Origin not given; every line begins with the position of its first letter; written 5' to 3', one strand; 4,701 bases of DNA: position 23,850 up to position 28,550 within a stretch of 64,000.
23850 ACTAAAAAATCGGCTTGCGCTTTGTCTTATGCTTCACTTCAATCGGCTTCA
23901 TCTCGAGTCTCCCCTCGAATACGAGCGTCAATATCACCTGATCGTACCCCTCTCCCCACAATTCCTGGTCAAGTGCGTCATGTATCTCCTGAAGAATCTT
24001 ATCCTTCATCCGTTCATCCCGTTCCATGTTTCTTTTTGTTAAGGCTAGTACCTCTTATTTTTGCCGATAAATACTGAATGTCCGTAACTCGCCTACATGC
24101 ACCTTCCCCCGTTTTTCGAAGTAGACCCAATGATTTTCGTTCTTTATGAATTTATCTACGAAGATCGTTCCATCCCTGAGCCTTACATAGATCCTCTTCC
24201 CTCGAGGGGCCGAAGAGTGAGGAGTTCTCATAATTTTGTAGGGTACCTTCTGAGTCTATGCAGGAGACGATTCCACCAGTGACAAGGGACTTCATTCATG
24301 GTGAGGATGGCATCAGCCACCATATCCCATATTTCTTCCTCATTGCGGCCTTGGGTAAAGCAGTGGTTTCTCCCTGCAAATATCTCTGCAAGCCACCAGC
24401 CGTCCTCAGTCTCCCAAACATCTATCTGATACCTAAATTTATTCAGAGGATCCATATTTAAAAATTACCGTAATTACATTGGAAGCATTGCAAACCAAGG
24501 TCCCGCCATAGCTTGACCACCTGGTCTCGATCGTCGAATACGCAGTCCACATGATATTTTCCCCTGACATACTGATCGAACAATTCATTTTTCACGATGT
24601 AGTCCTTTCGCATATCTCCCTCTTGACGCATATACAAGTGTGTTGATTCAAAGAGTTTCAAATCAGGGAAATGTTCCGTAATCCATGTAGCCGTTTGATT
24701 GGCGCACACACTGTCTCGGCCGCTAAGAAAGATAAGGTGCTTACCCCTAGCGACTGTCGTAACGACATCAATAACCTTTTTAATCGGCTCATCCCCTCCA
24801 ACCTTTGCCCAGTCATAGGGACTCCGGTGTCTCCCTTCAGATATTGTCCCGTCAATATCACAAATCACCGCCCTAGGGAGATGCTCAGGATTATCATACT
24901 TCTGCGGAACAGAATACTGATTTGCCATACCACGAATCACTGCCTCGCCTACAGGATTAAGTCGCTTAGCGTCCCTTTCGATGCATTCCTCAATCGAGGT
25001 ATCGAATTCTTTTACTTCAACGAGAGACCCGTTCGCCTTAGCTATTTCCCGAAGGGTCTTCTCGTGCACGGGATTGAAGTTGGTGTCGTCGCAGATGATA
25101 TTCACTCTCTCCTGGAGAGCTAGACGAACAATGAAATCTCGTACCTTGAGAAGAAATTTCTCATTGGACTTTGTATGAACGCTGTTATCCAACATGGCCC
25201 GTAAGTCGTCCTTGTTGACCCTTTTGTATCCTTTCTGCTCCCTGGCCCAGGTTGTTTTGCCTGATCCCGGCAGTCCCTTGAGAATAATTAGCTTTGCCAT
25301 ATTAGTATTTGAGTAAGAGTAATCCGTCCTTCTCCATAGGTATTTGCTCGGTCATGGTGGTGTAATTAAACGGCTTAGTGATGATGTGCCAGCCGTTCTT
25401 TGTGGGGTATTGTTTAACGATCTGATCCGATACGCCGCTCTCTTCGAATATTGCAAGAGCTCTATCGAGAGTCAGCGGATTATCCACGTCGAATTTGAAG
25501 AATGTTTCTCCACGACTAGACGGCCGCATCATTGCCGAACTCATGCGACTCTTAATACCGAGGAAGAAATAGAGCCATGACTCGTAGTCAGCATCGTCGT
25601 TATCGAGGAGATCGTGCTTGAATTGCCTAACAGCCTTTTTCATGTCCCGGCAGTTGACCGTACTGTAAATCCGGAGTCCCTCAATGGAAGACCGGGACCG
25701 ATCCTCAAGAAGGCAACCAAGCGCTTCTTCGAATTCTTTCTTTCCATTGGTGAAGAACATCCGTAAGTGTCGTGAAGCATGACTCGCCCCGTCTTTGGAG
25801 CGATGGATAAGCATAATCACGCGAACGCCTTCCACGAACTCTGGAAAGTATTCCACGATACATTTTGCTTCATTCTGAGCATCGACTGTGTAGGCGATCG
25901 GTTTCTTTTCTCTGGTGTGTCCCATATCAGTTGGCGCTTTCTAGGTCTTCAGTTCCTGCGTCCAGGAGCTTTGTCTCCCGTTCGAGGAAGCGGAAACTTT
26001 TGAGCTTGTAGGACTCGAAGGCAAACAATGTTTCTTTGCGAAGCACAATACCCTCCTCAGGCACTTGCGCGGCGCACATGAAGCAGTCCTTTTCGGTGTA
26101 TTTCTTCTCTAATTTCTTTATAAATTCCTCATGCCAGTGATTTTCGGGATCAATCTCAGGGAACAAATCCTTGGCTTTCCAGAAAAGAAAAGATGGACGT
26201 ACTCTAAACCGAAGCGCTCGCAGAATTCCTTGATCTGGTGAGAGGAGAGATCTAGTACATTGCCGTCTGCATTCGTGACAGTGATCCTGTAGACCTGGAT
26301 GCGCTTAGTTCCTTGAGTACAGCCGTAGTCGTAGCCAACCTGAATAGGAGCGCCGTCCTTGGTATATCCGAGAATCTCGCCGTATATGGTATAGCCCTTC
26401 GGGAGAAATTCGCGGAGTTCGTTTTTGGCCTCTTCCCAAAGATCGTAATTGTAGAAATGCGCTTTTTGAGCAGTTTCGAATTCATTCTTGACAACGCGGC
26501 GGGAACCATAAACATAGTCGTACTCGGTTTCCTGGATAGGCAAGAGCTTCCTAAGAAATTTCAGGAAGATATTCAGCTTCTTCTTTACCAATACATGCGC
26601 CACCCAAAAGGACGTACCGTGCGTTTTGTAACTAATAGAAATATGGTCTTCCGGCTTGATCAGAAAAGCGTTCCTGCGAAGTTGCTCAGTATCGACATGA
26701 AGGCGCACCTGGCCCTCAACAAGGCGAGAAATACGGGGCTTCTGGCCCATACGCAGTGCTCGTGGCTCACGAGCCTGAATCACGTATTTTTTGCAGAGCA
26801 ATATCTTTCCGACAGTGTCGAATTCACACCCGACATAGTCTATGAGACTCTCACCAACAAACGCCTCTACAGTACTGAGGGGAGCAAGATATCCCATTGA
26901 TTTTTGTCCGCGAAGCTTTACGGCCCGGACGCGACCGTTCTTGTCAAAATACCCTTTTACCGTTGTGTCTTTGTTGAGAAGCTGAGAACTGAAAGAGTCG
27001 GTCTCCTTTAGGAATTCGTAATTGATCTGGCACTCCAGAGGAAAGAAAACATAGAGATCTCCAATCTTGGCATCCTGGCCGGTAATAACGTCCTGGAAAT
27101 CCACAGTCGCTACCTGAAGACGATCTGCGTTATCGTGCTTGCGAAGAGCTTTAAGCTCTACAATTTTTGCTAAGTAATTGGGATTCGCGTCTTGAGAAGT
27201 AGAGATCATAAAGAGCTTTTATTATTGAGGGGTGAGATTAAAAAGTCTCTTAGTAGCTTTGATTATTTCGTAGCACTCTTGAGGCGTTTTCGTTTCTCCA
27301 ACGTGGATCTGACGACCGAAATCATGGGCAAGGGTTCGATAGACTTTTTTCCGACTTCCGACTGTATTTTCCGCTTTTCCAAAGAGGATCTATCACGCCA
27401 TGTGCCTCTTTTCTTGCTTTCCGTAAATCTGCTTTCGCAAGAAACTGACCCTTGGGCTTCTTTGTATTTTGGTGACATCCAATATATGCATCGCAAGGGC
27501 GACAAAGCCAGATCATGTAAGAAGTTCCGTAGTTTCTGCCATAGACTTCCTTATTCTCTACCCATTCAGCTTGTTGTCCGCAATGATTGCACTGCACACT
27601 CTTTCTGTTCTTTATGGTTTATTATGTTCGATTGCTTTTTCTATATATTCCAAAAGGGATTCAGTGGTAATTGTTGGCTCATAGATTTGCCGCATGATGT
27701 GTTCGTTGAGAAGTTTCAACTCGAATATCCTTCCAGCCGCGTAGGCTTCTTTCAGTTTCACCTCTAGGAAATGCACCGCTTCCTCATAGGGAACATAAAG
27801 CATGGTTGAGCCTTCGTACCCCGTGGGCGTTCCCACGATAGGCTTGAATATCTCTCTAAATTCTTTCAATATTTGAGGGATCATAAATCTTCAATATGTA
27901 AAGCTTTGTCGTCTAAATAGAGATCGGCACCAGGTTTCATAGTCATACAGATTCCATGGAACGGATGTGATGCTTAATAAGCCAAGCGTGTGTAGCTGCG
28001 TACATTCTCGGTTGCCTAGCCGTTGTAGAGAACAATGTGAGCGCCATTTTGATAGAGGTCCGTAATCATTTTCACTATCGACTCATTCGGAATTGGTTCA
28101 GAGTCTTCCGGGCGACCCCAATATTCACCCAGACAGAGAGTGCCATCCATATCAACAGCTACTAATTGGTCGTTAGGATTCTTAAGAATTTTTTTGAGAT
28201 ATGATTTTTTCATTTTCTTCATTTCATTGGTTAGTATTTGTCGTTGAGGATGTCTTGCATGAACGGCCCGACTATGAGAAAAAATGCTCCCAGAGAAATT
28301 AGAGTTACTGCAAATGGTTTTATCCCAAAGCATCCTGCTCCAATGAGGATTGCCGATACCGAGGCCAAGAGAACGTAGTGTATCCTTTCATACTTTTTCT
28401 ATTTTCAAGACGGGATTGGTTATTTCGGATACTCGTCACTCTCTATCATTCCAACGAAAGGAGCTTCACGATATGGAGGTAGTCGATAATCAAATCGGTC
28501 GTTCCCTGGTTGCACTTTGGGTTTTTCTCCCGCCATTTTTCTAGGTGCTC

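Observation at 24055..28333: Phage RNA healing-and-sealing operon: T4-like Pnkp plus RNA ligase with uncharacterised partners (207-aa protein, DUF3268 zinc finger, HAD phosphatase)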

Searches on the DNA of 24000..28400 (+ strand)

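Call 5: search_dna_similar(query=window:24000-28400:+, collection=phages, mode=distant, max_rows=20)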
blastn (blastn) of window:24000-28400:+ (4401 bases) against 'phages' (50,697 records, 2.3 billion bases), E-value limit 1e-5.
Records with a match: 1; places in all: 1; records where one place covers at least 80% of the query: 0.
Best place of each record, by identity: 80-90% 1.
By first word of the organism name: Streptomyces 1.
By host as written in the record: Streptomyces griseus ATCC 10137 1.
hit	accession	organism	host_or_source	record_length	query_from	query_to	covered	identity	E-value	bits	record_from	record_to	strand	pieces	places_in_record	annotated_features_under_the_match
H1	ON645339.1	Streptomyces phage Sham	Streptomyces griseus ATCC 10137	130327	579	632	1%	85.2%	1e-6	63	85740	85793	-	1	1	144: polynucleotide kinase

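Call 89: search_rna_families(sources=[L058, L068, L014], threshold=evalue, max_evalue=0.01)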
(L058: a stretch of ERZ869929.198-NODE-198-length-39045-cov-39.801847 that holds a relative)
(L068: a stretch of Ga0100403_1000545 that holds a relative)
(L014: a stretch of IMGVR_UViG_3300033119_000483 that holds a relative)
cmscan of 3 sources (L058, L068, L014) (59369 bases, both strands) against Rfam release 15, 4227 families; matches with E-value up to 0.01: 18.
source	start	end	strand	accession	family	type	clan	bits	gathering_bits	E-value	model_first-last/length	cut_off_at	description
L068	13156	13456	+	RF00023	tmRNA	Gene;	CL00001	95.4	47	5.9e-36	1-374/374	no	transfer-messenger RNA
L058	6724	6795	-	RF00005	tRNA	Gene; tRNA;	CL00001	67.3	29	1.6e-12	1-71/71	no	tRNA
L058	6874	6944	-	RF00005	tRNA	Gene; tRNA;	CL00001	62.4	29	3.6e-11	1-71/71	no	tRNA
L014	5661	5733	+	RF00005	tRNA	Gene; tRNA;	CL00001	60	29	1.6e-10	1-71/71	no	tRNA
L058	8089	8159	-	RF00005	tRNA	Gene; tRNA;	CL00001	59.4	29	2.4e-10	1-71/71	no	tRNA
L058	7101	7173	-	RF00005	tRNA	Gene; tRNA;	CL00001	55.9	29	2.2e-09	1-71/71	no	tRNA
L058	8164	8236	-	RF00005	tRNA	Gene; tRNA;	CL00001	53.9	29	8e-09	1-71/71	no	tRNA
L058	8242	8313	-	RF00005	tRNA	Gene; tRNA;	CL00001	52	29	2.7e-08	1-71/71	no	tRNA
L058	8621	8692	-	RF00005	tRNA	Gene; tRNA;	CL00001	51.1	29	4.6e-08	1-71/71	no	tRNA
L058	7026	7096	-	RF00005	tRNA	Gene; tRNA;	CL00001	48.5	29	2.3e-07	1-71/71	no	tRNA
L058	8330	8400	-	RF00005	tRNA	Gene; tRNA;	CL00001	46.7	29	7.4e-07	1-71/71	no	tRNA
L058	6951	7021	-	RF00005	tRNA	Gene; tRNA;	CL00001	46.7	29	7.5e-07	1-71/71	no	tRNA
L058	7679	7750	-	RF00005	tRNA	Gene; tRNA;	CL00001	46.3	29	9.5e-07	1-71/71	no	tRNA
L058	6797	6869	-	RF00005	tRNA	Gene; tRNA;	CL00001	46.3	29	9.7e-07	1-71/71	no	tRNA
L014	5348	5412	+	RF02553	YrlA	Gene; sRNA;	-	43.8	69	1.8e-06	23-87/114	no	Y RNA-like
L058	12294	12402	+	RF02553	YrlA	Gene; sRNA;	-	41.2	69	1e-05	1-114/114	no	Y RNA-like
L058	7269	7339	-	RF00005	tRNA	Gene; tRNA;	CL00001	39.7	29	6.3e-05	1-71/71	no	tRNA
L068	5666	5781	+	RF02553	YrlA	Gene; sRNA;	-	33.6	69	0.0016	1-114/114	no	Y RNA-like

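Call 90: search_rna_families(sources=[L015, L037, L044, L001, L056], threshold=evalue, max_evalue=0.01)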
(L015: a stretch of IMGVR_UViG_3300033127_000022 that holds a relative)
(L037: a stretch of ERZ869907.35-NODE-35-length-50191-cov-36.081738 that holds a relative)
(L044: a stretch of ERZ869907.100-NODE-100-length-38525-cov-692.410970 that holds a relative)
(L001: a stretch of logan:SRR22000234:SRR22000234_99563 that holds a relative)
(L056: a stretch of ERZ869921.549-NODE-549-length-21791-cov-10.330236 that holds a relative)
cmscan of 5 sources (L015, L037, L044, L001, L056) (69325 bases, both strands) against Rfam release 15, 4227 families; matches with E-value up to 0.01: 36.
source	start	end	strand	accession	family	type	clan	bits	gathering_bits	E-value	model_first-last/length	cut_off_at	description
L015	2262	2334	-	RF00005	tRNA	Gene; tRNA;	CL00001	69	29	6.2e-13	1-71/71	no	tRNA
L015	2738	2810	-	RF00005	tRNA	Gene; tRNA;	CL00001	68.6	29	8.4e-13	1-71/71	no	tRNA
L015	1767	1839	-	RF00005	tRNA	Gene; tRNA;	CL00001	66.7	29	2.7e-12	1-71/71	no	tRNA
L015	2180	2251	-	RF00005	tRNA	Gene; tRNA;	CL00001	65.8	29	4.9e-12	1-71/71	no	tRNA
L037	3374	3445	+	RF00005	tRNA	Gene; tRNA;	CL00001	65.7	29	5.1e-12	1-71/71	no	tRNA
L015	2413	2483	-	RF00005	tRNA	Gene; tRNA;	CL00001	65.5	29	5.9e-12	1-71/71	no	tRNA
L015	2488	2558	-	RF00005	tRNA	Gene; tRNA;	CL00001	64.9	29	8.6e-12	1-71/71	no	tRNA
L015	1541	1611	-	RF00005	tRNA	Gene; tRNA;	CL00001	64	29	1.5e-11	1-71/71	no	tRNA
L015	2340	2411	-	RF00005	tRNA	Gene; tRNA;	CL00001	62.1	29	4.9e-11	1-71/71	no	tRNA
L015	1616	1686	-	RF00005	tRNA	Gene; tRNA;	CL00001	61.9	29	5.8e-11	1-71/71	no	tRNA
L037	3220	3292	+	RF00005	tRNA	Gene; tRNA;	CL00001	60.6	29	1.3e-10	1-71/71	no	tRNA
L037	3053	3123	+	RF00005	tRNA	Gene; tRNA;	CL00001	60.6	29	1.3e-10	1-71/71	no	tRNA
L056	20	91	-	RF00005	tRNA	Gene; tRNA;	CL00001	60.2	29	1.7e-10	1-71/71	no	tRNA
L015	3311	3382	-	RF00005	tRNA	Gene; tRNA;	CL00001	59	29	3.5e-10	1-71/71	no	tRNA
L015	3495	3565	-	RF00005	tRNA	Gene; tRNA;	CL00001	57.1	29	1.2e-09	1-71/71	no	tRNA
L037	4333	4414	+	RF00005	tRNA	Gene; tRNA;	CL00001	56.7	29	1.6e-09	1-71/71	no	tRNA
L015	2664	2736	-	RF00005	tRNA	Gene; tRNA;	CL00001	56.6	29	1.7e-09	1-71/71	no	tRNA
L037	4460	4541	+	RF00005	tRNA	Gene; tRNA;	CL00001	55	29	4.6e-09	1-71/71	no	tRNA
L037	3708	3778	+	RF00005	tRNA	Gene; tRNA;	CL00001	53.8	29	9.9e-09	1-71/71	no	tRNA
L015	2575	2646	-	RF00005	tRNA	Gene; tRNA;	CL00001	53.1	29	1.6e-08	1-71/71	no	tRNA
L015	2107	2178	-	RF00005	tRNA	Gene; tRNA;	CL00001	52.4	29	2.4e-08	1-71/71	no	tRNA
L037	2981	3051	+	RF00005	tRNA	Gene; tRNA;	CL00001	52.4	29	2.4e-08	1-71/71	no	tRNA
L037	3297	3369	+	RF00005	tRNA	Gene; tRNA;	CL00001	50.5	29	7.8e-08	1-71/71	no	tRNA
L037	2661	2732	+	RF00005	tRNA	Gene; tRNA;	CL00001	50.2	29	9.4e-08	1-71/71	no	tRNA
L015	2812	2885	-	RF00005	tRNA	Gene; tRNA;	CL00001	50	29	1.1e-07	1-71/71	no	tRNA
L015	1691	1762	-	RF00005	tRNA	Gene; tRNA;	CL00001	47.8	29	4.4e-07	1-71/71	no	tRNA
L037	3141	3215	+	RF00005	tRNA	Gene; tRNA;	CL00001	47.1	29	6.9e-07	1-71/71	no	tRNA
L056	94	164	-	RF00005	tRNA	Gene; tRNA;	CL00001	46.5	29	9.9e-07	1-71/71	no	tRNA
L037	3934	4005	+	RF00005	tRNA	Gene; tRNA;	CL00001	43.6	29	6.3e-06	1-71/71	no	tRNA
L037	6058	6158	+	RF02553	YrlA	Gene; sRNA;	-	41.7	69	8.4e-06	1-114/114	no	Y RNA-like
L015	2890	2962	-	RF00005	tRNA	Gene; tRNA;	CL00001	38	29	0.00022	1-71/71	no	tRNA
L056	1069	1183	+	RF02553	YrlA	Gene; sRNA;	-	36.6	69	0.00026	1-114/114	no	Y RNA-like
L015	2737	2810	+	RF04354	Plastid-ycf2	Cis-reg;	-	36.2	65.7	0.00079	1-75/75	no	Plastid-ycf2 5UTR RNA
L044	1600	1667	+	RF02553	YrlA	Gene; sRNA;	-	34.6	69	0.00095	24-84/114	no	Y RNA-like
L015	3172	3253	-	RF01852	tRNA-Sec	Gene; tRNA;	CL00001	33.9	47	0.007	1-91/91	no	Selenocysteine transfer RNA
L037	2418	2519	+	RF00023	tmRNA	Gene;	CL00001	31.9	47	4.7e-09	1-374/374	no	transfer-messenger RNA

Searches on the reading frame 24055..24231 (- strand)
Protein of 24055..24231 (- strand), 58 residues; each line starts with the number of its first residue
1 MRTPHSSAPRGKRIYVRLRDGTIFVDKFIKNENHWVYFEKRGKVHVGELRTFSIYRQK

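Call 3: search_protein_families(library=pfam, proteins=[window:24055-24231:-], max_evalue=0.1)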
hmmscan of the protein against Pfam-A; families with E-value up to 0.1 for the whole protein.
window:24055-24231:- (58 aa): 1 family
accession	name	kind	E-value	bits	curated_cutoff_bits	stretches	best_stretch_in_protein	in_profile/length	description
PF22325.2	CR4_N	-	0.042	14.4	27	1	12-41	36-67/80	Interferon-gamma receptor, N-terminal domain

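Call 10: search_protein_families(library=phrogs, proteins=[window:24055-24231:-], max_evalue=0.01)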
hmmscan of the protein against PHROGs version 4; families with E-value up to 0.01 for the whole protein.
window:24055-24231:- (58 aa): 0 families

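Call 49: search_protein_families(library=ncbifam, proteins=[window:24055-24231:-], max_evalue=0.01)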
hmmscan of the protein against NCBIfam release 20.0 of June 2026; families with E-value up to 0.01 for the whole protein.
window:24055-24231:- (58 aa): 0 families

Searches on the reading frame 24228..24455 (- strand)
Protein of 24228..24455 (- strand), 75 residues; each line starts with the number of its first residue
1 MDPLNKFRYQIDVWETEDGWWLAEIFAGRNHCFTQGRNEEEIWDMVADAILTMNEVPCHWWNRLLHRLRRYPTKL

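Call 3: search_protein_families(library=pfam, proteins=[window:24228-24455:-], max_evalue=0.1)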
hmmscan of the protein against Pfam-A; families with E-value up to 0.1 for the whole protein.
window:24228-24455:- (75 aa): 0 families

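Call 10: search_protein_families(library=phrogs, proteins=[window:24228-24455:-], max_evalue=0.01)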
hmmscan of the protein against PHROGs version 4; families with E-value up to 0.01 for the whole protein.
window:24228-24455:- (75 aa): 2 families
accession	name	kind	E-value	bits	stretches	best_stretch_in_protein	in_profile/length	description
phrog_5243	-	unknown function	0.00048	20.7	1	8-58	8-56/66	-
phrog_8245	-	moron, auxiliary metabolic gene and host takeover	0.0054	18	1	9-57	4-50/129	HicB-like antitoxin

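Call 49: search_protein_families(library=ncbifam, proteins=[window:24228-24455:-], max_evalue=0.01)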
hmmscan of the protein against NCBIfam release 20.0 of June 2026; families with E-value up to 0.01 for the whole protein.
window:24228-24455:- (75 aa): 0 families
